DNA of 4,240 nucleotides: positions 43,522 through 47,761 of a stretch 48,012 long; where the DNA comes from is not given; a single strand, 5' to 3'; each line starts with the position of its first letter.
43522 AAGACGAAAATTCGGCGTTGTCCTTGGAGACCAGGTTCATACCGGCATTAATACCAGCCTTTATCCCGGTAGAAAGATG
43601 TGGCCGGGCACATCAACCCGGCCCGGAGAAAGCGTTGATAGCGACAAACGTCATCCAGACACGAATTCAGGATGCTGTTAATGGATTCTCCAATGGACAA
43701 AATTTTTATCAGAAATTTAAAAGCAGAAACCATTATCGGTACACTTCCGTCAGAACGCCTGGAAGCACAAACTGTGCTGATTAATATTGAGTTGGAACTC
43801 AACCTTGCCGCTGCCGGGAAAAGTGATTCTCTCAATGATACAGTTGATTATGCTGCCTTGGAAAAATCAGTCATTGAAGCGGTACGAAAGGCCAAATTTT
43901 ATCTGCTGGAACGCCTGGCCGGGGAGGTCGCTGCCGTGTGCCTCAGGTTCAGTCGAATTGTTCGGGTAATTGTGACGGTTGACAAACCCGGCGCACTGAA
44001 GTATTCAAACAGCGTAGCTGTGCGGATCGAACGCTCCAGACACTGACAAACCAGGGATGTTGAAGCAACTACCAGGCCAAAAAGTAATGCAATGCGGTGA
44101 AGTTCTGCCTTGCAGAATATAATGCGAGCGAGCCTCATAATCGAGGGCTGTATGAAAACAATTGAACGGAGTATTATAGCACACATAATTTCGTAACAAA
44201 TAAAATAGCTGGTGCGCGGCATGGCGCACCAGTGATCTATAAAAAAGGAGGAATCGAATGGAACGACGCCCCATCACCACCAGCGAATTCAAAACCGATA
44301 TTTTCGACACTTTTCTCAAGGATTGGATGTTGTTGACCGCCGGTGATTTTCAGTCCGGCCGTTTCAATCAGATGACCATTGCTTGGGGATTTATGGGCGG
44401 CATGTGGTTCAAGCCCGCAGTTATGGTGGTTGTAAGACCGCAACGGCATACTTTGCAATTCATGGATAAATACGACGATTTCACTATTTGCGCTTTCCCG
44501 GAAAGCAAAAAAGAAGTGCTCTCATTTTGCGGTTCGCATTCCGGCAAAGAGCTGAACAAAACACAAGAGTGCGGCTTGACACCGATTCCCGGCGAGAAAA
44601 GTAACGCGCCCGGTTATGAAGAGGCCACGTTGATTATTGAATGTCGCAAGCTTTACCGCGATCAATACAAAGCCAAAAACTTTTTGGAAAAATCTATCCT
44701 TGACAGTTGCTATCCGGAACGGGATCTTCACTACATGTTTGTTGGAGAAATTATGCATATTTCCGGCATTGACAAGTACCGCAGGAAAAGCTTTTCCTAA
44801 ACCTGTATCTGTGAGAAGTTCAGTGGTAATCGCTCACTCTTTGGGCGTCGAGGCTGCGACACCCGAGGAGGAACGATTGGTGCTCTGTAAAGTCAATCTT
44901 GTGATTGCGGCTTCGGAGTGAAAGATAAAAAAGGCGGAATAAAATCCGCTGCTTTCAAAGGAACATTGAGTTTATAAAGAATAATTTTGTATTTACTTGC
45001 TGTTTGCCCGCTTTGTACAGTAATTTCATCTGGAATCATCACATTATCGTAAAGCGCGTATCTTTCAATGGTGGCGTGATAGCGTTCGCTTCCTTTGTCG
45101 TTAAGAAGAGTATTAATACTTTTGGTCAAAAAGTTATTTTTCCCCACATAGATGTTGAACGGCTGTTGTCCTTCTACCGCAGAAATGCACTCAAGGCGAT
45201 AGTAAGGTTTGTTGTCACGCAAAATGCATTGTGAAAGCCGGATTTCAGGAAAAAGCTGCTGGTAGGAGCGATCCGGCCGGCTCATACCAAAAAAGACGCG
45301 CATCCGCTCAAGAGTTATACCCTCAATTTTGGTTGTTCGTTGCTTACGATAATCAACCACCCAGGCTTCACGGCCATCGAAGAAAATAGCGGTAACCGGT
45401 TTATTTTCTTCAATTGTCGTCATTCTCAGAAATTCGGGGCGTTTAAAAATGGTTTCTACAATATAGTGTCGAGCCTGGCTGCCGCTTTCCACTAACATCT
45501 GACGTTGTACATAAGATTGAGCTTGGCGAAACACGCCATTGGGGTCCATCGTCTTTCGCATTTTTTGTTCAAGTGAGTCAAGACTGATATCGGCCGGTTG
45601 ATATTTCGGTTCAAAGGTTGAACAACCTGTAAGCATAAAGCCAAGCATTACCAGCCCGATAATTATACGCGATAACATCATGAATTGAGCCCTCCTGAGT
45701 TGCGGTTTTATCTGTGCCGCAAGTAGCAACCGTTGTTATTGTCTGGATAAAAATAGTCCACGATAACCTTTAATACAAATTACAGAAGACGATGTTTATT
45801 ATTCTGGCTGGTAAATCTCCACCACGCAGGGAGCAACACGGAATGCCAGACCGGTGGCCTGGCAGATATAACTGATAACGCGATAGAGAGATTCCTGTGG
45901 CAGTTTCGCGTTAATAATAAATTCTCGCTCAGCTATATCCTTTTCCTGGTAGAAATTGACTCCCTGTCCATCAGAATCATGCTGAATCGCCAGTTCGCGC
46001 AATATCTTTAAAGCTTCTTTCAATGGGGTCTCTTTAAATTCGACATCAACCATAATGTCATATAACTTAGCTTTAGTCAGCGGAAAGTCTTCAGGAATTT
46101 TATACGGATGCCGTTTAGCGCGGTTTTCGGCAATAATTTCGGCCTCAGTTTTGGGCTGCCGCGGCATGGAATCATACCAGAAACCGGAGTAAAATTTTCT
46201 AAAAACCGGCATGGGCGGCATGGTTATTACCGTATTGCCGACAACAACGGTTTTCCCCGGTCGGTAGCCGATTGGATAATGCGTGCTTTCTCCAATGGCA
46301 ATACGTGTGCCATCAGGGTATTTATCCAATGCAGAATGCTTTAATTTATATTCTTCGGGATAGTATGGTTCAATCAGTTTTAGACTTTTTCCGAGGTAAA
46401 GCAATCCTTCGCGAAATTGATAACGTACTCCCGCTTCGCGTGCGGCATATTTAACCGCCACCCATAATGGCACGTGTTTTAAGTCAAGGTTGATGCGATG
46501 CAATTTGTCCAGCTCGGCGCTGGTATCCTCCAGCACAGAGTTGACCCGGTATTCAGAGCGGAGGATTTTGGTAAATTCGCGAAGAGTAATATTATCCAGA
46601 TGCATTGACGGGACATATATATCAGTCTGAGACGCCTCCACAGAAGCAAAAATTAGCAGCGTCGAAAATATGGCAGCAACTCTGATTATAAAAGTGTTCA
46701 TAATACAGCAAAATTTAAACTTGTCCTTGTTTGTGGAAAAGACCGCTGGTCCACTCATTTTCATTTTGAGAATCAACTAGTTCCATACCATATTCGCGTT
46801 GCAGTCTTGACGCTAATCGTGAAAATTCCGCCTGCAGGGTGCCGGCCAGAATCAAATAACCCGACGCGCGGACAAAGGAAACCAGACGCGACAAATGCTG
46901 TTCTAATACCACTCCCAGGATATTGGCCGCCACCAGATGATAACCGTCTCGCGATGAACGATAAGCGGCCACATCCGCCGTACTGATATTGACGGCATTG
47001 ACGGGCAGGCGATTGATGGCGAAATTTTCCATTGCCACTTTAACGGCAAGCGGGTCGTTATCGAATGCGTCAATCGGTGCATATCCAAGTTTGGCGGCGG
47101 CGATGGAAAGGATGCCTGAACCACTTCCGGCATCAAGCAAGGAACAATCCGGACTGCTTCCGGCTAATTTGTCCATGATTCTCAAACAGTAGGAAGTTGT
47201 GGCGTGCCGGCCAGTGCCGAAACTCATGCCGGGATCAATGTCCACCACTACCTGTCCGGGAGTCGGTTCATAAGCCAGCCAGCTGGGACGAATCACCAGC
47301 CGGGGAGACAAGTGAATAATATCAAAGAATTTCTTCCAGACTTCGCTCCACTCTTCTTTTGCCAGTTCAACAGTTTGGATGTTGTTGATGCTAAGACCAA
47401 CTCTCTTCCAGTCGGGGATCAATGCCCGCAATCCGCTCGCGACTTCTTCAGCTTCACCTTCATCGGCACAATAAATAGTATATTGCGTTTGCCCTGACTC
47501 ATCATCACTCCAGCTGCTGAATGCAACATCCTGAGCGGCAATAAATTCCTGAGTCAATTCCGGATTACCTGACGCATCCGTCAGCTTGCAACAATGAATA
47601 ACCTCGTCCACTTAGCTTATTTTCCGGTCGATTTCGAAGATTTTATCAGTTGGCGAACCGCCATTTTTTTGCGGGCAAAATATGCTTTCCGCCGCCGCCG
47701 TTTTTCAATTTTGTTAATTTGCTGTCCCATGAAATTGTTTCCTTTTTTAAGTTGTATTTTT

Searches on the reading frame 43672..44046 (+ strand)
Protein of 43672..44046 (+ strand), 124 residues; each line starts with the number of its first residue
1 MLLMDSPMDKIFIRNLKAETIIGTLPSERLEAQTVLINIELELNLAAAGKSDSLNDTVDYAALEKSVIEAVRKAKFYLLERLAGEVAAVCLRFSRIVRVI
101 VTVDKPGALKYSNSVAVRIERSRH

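Call 47: search_protein_families(library=pfam, proteins=[window:43672-44046:+], max_evalue=0.00001)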
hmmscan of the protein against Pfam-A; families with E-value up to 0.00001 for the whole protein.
window:43672-44046:+ (124 aa): 1 family
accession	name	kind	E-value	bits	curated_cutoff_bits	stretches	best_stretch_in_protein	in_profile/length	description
PF02152.23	FolB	-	3.7e-29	101.9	31.8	1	11-120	1-113/113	Dihydroneopterin aldolase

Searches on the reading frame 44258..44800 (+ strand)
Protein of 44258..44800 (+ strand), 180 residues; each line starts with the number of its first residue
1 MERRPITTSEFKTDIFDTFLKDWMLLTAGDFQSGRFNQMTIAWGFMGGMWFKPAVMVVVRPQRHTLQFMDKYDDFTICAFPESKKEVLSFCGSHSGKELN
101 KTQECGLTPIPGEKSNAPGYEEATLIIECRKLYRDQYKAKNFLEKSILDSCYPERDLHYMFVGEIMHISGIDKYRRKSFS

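Call 47: search_protein_families(library=pfam, proteins=[window:44258-44800:+], max_evalue=0.00001)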
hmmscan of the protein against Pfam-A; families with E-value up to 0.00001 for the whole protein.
window:44258-44800:+ (180 aa): 1 family
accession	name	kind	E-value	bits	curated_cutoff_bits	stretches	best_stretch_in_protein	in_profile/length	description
PF01613.24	Flavin_Reduct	-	1.1e-11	45.5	27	1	24-172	9-135/153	Flavin reductase like domain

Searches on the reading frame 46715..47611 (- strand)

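Call 47: search_protein_families(library=pfam, proteins=[window:46715-47611:-], max_evalue=0.00001)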
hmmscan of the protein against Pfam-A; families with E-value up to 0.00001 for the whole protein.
window:46715-47611:- (298 aa): 1 family
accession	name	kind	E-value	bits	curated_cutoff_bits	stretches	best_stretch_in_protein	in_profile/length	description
PF06325.19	PrmA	-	1.1e-52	179.8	22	1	41-289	55-290/296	Ribosomal protein L11 methyltransferase (PrmA)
